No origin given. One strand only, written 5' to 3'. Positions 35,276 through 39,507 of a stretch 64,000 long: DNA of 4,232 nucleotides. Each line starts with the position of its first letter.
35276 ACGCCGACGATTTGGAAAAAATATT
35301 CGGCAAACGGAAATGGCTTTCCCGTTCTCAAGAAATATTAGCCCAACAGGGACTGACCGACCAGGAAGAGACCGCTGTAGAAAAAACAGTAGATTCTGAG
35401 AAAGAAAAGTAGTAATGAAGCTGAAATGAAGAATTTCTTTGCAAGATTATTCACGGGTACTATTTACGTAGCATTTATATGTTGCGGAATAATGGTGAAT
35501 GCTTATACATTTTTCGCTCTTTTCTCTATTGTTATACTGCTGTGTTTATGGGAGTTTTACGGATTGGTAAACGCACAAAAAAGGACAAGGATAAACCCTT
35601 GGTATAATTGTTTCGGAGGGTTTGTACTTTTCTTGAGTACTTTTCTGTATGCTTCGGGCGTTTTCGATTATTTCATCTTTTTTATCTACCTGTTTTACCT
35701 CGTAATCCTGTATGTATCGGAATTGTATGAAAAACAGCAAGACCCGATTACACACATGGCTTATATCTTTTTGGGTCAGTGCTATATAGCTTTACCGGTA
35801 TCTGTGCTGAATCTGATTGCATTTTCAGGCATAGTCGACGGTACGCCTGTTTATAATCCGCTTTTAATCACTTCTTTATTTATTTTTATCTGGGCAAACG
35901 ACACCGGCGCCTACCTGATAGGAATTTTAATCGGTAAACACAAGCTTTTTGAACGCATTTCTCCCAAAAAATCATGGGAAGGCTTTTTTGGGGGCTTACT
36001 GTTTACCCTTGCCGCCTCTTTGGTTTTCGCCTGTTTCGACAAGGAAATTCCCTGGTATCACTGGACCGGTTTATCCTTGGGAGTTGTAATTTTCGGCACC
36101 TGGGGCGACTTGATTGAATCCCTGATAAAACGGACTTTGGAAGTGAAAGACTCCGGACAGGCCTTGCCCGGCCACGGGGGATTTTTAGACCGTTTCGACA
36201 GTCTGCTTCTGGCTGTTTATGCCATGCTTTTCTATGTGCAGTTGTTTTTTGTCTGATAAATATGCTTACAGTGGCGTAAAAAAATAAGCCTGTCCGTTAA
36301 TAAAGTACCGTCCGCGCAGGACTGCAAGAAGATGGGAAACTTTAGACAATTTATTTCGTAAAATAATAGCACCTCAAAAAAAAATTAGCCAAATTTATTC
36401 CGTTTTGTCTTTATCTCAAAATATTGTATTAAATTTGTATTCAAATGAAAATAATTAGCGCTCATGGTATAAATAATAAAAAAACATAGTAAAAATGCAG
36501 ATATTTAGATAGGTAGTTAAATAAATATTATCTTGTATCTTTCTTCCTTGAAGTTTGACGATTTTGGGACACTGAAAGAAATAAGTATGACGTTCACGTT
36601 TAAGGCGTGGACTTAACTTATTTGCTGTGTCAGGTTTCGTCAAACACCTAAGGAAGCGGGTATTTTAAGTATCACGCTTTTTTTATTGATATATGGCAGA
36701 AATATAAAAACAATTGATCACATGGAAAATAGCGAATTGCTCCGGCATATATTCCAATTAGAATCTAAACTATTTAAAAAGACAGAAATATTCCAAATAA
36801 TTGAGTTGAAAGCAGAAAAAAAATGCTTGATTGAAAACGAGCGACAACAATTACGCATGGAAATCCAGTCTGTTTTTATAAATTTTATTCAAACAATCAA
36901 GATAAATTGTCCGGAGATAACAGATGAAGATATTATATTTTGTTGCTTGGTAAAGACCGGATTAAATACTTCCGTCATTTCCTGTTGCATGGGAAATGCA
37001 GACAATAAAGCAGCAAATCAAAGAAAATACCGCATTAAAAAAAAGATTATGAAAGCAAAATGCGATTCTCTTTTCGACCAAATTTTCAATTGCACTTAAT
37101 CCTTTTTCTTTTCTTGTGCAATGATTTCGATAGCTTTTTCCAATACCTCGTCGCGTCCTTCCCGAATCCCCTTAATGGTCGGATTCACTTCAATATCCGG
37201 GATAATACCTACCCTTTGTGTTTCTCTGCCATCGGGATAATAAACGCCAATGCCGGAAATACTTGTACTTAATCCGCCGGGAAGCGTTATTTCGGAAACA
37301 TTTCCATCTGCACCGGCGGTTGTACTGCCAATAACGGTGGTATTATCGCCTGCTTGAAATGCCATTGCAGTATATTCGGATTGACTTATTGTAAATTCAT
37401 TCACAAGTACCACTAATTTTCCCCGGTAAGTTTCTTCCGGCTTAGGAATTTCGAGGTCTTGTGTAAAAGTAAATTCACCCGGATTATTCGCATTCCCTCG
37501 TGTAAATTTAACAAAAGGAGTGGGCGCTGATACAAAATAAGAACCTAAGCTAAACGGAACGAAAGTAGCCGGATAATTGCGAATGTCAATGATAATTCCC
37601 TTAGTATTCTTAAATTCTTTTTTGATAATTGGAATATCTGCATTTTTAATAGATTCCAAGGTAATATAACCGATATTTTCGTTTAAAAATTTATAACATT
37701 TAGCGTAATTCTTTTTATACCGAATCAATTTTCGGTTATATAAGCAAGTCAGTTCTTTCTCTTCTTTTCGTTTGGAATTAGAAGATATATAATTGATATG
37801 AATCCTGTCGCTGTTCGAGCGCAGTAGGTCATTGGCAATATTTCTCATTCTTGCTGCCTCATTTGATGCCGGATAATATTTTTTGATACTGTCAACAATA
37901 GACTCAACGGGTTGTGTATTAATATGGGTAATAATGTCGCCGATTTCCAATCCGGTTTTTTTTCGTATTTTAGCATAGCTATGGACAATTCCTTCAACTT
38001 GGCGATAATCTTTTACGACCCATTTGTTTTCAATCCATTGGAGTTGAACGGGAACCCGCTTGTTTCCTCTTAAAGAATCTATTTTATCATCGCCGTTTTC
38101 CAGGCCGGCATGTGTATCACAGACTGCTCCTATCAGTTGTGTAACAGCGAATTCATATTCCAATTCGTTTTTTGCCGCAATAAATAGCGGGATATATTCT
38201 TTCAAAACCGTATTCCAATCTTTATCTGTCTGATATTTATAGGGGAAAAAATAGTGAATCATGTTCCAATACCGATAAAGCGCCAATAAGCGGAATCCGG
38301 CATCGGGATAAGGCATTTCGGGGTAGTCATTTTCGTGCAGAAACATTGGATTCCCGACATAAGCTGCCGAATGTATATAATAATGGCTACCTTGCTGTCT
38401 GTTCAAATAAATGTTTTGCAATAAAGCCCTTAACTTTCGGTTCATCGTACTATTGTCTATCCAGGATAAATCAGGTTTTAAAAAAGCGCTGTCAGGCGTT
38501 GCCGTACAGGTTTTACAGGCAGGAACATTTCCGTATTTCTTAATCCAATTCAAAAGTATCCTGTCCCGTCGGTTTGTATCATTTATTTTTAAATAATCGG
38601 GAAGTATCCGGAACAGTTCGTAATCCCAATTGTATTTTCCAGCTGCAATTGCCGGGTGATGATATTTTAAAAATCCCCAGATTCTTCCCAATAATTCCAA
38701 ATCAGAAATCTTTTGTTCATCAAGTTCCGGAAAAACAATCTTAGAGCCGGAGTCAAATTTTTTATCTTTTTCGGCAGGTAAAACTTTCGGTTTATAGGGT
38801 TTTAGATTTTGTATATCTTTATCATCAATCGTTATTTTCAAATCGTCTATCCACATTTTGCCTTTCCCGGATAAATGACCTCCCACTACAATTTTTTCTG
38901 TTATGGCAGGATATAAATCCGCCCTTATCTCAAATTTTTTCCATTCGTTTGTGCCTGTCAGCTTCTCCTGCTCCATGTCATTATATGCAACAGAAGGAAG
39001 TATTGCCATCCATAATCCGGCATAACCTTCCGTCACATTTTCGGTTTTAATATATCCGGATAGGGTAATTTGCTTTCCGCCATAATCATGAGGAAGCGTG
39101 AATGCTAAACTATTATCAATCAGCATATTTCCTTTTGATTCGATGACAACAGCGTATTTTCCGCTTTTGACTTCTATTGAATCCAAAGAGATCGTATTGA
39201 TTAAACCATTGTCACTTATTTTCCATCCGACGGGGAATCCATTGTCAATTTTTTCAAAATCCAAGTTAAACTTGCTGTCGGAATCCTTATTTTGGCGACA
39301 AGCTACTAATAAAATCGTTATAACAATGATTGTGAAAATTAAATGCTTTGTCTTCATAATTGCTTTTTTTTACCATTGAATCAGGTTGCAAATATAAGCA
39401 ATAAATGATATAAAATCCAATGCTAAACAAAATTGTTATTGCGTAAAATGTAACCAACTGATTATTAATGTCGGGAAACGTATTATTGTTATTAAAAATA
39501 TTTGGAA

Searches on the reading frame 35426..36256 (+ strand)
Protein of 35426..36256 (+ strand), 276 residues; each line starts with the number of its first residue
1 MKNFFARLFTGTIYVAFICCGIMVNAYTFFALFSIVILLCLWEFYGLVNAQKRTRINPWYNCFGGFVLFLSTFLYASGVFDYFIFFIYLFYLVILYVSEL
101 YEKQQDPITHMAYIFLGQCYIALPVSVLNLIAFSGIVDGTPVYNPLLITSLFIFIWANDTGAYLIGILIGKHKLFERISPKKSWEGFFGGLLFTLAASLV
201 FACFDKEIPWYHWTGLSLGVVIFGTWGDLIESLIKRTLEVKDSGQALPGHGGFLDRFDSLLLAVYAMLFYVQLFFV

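Call 3: search_protein_families(library=pfam, proteins=[window:35426-36256:+], max_evalue=0.01)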
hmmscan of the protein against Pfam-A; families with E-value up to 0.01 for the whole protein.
window:35426-36256:+ (276 aa): 1 family
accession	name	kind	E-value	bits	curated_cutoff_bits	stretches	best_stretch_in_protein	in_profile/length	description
PF01148.25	CTP_transf_1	-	3.4e-57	194.7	24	1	6-274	2-264/264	Cytidylyltransferase family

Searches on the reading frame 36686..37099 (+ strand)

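Call 3: search_protein_families(library=pfam, proteins=[window:36686-37099:+], max_evalue=0.01)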
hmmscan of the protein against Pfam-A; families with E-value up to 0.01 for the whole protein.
window:36686-37099:+ (137 aa): 0 families

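Call 4: search_protein_families(library=ncbifam, proteins=[window:36686-37099:+], max_evalue=0.01)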
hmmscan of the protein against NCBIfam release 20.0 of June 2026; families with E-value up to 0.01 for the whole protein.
window:36686-37099:+ (137 aa): 1 family
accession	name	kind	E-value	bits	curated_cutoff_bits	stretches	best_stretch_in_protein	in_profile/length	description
NF053779.1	BT3442_fam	equivalog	8.3e-07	28.1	940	1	19-121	443-545/563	BT3442 family protein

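Call 66: search_protein_families(library=pfam, proteins=[window:36686-37096:+], max_evalue=10)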
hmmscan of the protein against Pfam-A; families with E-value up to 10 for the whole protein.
window:36686-37096:+ (137 aa): 4 families
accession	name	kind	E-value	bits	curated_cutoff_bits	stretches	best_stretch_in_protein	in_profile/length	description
PF00349.27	Hexokinase_1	-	0.02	15.1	24.3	1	54-136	29-110/201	Hexokinase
PF22216.1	Sas-6_C_CC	-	0.14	12.8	27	1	41-62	14-35/57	Spindle assembly abnormal protein 6 homolog, C-terminal coiled coil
PF07787.17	TMEM43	-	0.15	11.8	23.3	1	21-104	69-147/250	Transmembrane protein 43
PF23696.1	YneP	-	0.28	11.4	27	1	47-67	12-32/40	YneP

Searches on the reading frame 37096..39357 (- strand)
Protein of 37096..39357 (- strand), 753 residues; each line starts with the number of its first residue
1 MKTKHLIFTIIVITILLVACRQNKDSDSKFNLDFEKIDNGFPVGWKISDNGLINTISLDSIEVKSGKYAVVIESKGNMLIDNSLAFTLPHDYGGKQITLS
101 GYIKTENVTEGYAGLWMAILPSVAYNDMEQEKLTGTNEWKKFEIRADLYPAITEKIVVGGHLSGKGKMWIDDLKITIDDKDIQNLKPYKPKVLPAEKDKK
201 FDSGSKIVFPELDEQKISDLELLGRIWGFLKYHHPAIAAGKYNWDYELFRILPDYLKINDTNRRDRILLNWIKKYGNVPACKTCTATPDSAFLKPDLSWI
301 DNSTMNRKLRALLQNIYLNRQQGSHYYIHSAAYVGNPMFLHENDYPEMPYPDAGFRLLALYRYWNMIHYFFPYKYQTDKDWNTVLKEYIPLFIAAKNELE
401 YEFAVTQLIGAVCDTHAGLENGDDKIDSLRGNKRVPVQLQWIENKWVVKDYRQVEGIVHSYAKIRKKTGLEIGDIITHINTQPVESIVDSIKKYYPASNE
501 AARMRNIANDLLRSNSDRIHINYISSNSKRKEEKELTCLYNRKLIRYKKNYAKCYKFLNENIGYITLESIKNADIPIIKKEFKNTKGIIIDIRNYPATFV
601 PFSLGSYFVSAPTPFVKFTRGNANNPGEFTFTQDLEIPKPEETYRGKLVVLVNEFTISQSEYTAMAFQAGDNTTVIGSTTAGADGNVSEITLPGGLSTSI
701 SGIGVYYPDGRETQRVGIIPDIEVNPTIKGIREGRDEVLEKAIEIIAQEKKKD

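Call 3: search_protein_families(library=pfam, proteins=[window:37096-39357:-], max_evalue=0.01)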
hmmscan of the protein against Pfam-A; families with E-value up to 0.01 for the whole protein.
window:37096-39357:- (753 aa): 3 families
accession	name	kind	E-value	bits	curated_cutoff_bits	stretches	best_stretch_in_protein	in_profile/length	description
PF03572.23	Peptidase_S41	-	1.7e-20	73.7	24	1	561-724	1-165/165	Peptidase family S41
PF21558.3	Pept_S41_N_bact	-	0.00014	22.1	27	1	466-520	16-70/87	Bacteroidetes, Peptidase, S41 family, N-terminal domain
PF17820.7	PDZ_6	-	0.0061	16.7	27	0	469-488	15-34/54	PDZ domain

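Call 4: search_protein_families(library=ncbifam, proteins=[window:37096-39357:-], max_evalue=0.01)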
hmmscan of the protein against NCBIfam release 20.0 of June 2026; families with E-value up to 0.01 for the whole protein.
window:37096-39357:- (753 aa): 10 families
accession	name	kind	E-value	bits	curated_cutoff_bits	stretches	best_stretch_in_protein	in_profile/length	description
TIGR00225.1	prc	subfamily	1.2e-14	54.1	218.6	1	468-730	78-320/335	C-terminal processing peptidase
NF033424.1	chlamy_CPAF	equivalog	1.1e-08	34.2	250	1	638-737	449-551/564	protease-like activity factor CPAF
NF045591.1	Cterm_S41_CtpZ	exception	3.2e-08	32.7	525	1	583-742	240-393/403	carboxyl-terminal processing protease CtpZ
NF045589.1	Cterm_S41_CtpB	exception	3.5e-07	29.2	633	1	648-727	304-383/416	carboxyl-terminal processing protease CtpB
NF045590.1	Cterm_S41_CtpC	exception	6.3e-07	28.5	665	1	533-727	189-381/418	carboxyl-terminal processing protease CtpC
NF051464.1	tail_spec_CT441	exception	8.4e-07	28.1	700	1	467-727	274-528/645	tail-specific protease Tsp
TIGR03900.1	prc_long_Delta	hypoth_equivalog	4.2e-06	25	660.95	1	556-727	233-407/973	MXAN_5808 family serine peptidase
NF045588.1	Cterm_S41_CtpA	exception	5.4e-06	25.5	625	1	534-726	187-378/401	carboxyl-terminal processing protease CtpA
NF008388.1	PRK11186.1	exception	4.9e-05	21.9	825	1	563-687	358-480/663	carboxy terminal-processing peptidase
NF052377.1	lmo1851_S41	exception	0.0075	15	725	0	578-725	227-368/468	lmo1851 family serine protease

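Call 50: search_solved_structures(query=window:37096-39354:-, show_alignments=1, max_evalue=0.01)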
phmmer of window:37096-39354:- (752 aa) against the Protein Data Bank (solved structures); distinct sequences matched with E-value up to 0.01: 17.
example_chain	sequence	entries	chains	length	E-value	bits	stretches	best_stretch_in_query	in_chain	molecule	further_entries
4l8k_A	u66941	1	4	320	5.5e-10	41.5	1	555-745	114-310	putative peptidase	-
7rpq_A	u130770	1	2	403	1.1e-07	33.9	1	577-724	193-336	Probable carboxyl-terminal protease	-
4ghn_A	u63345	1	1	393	2.6e-07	32.7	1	468-747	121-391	Uncharacterized protein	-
7rqh_A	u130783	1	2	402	2.8e-07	32.5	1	577-724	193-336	Probable carboxyl-terminal protease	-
8sxe_A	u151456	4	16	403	2.8e-07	32.5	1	577-724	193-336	Probable carboxyl-terminal protease | Carboxyl-terminal protease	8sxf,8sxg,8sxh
8vcb_A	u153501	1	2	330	4.9e-07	31.8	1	546-746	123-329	Q5LIA5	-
3dja_A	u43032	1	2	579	1.3e-05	27.1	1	637-747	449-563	Protein CT_858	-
3dor_A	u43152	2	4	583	1.3e-05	27.1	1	637-747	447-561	Protein CT_858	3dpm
3dpn_A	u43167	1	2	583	3.4e-05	25.7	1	637-747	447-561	Protein CT_858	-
9ku3_A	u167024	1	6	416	0.00013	23.8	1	535-732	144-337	Carboxyl-terminal protease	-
9jr1_A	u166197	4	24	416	0.00018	23.3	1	535-732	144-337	Carboxyl-terminal protease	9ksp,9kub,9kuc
9ku0_A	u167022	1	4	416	0.00018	23.3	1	535-732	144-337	Carboxyl-terminal protease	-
9frx_A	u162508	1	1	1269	0.00019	23.2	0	560-721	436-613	Retinol binding protein 3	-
5wql_C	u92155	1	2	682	0.00078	21.2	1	573-687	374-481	Tail-specific protease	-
6iqu_B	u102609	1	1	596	0.0015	20.2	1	571-687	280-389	Tail-specific protease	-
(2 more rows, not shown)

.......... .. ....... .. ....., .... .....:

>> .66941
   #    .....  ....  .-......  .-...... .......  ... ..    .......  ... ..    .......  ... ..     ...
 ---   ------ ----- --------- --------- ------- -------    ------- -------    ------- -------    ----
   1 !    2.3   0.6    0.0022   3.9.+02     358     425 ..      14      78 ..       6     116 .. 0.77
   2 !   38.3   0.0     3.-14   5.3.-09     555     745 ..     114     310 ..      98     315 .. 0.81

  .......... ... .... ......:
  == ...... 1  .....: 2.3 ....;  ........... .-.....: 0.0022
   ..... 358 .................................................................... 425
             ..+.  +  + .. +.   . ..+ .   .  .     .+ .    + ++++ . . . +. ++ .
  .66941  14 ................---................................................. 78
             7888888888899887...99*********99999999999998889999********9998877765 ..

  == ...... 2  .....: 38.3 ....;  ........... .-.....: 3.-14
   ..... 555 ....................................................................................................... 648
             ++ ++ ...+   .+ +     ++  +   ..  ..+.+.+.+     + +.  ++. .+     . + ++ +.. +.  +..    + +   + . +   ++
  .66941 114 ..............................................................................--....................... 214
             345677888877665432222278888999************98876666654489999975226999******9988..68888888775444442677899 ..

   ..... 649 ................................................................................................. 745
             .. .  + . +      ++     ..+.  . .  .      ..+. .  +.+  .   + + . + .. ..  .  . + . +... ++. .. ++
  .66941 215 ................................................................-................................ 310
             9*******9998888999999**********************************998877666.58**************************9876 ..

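Call 69: find_related_loci(query=window:37096-39354:-, collection=genome_contigs, flank=7000)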
Query window:37096-39354:- (752 aa) in genome_contigs; peptide patterns used: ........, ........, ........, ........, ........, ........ (x = any residue, [..] = any of these).
102 stretches matched a pattern; 60 encode a relative of the query (tblastn E <= 1e-3); 59 distinct loci.
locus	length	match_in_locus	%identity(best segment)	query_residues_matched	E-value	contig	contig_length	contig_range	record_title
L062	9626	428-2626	59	3-741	0e+0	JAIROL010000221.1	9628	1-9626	MAG: Tannerella sp. isolate Cd354_bin75 k119_125054, whole genome shotgun sequence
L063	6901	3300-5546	60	1-750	0e+0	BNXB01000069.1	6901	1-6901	Bacteroidia bacterium PG1894_155 DNA, sequence069, whole genome shotgun sequence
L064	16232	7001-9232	57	1-750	0e+0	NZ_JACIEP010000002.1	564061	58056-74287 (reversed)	Dysgonomonas hofstadii strain DSM 104969 Ga0373276_02, whole genome shotgun sequence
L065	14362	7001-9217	55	3-747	0e+0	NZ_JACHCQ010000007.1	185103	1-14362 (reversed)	Pedobacter sp. AK013 Ga0401613_07, whole genome shotgun sequence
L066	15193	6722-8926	55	1-748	0e+0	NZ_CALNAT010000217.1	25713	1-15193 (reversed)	MAG: uncultured Proteiniphilum sp. isolate SRR1561995_bin.117_CONCOCT_v1.1_MAG ERZ724027.1372, whole genome shotgun sequ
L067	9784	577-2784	53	7-749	0e+0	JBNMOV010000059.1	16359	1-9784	MAG: Maribacter sp. isolate 3300055292_84 Ga0535668_0003978, whole genome shotgun sequence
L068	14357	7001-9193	53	8-748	0e+0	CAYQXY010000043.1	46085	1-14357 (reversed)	MAG TPA_asm: uncultured Bacteroidales bacterium isolate SRP072547_co1_283 genome assembly, contig: NODE_798_length_46085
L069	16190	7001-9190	53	9-748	0e+0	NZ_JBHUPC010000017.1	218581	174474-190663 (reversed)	Flavobacterium chuncheonense strain KCTC 22671 velvet_auto_105_17, whole genome shotgun sequence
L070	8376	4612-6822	54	3-746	0e+0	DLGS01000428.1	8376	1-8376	MAG TPA_asm: Bacteroidetes bacterium UBA7688 UBA7688_contig_128963, whole genome shotgun sequence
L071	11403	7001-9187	53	9-745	0e+0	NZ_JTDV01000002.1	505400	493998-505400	Neotamlana nanhaiensis strain FHC16 contig2, whole genome shotgun sequence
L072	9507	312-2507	52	5-748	0e+0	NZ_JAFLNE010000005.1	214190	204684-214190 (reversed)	Allomuricauda sp. CAU 1633 contig5, whole genome shotgun sequence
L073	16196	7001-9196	52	9-748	0e+0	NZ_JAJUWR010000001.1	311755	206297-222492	Algoriphagus sp. AGSA1 001, whole genome shotgun sequence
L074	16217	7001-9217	53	1-748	0e+0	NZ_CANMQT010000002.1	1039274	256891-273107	Uncultured Aquimarina sp. isolate 2-563A-J.fasta NODE_2, whole genome shotgun sequence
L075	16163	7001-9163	54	18-749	0e+0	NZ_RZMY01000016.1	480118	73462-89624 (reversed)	Flagellimonas beolgyonensis strain KCTC 23501 264, whole genome shotgun sequence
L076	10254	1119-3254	54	28-748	0e+0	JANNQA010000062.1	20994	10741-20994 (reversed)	MAG: Bacteroidota bacterium isolate SOY_31_metabat_73 SOY_31_k141_2496576, whole genome shotgun sequence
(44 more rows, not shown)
